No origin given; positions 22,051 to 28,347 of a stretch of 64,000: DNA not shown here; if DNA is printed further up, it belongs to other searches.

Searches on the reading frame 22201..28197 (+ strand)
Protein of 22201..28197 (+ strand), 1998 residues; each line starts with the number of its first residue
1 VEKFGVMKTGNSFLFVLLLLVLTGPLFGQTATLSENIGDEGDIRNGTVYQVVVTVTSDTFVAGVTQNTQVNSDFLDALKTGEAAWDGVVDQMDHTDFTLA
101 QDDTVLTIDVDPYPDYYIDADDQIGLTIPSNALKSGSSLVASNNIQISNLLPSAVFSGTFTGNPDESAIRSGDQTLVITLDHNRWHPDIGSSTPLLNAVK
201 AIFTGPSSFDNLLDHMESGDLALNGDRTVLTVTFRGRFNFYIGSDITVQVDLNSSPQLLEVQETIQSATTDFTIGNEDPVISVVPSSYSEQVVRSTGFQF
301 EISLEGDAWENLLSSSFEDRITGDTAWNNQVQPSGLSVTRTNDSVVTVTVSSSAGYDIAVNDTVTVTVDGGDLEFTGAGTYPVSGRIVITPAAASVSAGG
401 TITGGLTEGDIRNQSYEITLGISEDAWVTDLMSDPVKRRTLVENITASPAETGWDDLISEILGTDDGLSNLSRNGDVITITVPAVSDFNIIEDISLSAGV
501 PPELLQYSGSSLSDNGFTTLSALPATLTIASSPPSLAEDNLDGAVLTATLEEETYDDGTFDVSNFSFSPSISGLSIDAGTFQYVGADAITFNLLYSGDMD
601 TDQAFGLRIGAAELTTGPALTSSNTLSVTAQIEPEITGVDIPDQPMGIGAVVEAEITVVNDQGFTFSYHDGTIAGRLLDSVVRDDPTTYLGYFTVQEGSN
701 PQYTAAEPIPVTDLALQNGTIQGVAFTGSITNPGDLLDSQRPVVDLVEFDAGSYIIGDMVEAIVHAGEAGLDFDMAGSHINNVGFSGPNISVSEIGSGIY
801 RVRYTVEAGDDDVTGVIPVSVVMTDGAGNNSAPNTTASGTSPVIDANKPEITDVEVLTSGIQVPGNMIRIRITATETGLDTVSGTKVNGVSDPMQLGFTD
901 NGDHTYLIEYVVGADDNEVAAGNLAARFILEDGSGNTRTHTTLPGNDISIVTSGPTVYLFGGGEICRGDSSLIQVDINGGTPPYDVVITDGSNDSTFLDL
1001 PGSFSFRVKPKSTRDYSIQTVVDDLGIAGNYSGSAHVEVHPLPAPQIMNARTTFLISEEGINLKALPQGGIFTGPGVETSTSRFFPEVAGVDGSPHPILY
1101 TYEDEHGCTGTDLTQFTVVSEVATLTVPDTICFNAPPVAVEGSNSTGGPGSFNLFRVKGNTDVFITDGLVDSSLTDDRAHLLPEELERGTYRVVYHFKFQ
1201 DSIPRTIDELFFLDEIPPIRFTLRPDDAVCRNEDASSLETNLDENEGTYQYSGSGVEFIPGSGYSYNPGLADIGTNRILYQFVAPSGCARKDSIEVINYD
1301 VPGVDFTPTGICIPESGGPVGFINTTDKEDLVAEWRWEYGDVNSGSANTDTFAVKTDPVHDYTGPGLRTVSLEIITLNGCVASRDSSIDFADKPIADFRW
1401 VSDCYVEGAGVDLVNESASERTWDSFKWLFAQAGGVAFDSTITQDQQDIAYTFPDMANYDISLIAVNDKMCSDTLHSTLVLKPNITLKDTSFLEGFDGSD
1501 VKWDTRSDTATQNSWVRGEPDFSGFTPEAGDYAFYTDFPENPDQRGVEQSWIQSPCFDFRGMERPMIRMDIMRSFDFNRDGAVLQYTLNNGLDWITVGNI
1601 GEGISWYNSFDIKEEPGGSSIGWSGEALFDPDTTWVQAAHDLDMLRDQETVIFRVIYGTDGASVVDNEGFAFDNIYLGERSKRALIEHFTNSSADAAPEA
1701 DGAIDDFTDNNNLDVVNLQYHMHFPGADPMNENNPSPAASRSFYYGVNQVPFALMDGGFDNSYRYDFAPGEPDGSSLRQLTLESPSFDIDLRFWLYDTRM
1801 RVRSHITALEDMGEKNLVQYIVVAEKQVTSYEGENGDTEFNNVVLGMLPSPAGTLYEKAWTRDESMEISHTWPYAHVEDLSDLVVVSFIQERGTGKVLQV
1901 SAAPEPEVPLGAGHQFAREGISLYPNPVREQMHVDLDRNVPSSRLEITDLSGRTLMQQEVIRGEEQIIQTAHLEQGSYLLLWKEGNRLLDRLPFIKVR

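Call 83: search_protein_families(library=pfam, proteins=[window:22201-28197:+], max_evalue=0.00001)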
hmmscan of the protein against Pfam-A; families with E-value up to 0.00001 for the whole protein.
window:22201-28197:+ (1998 aa): 1 family
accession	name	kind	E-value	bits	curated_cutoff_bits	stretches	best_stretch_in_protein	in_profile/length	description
PF18962.6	Por_Secre_tail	-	4.6e-09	36.9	27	1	1923-1986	1-66/75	Secretion system C-terminal sorting domain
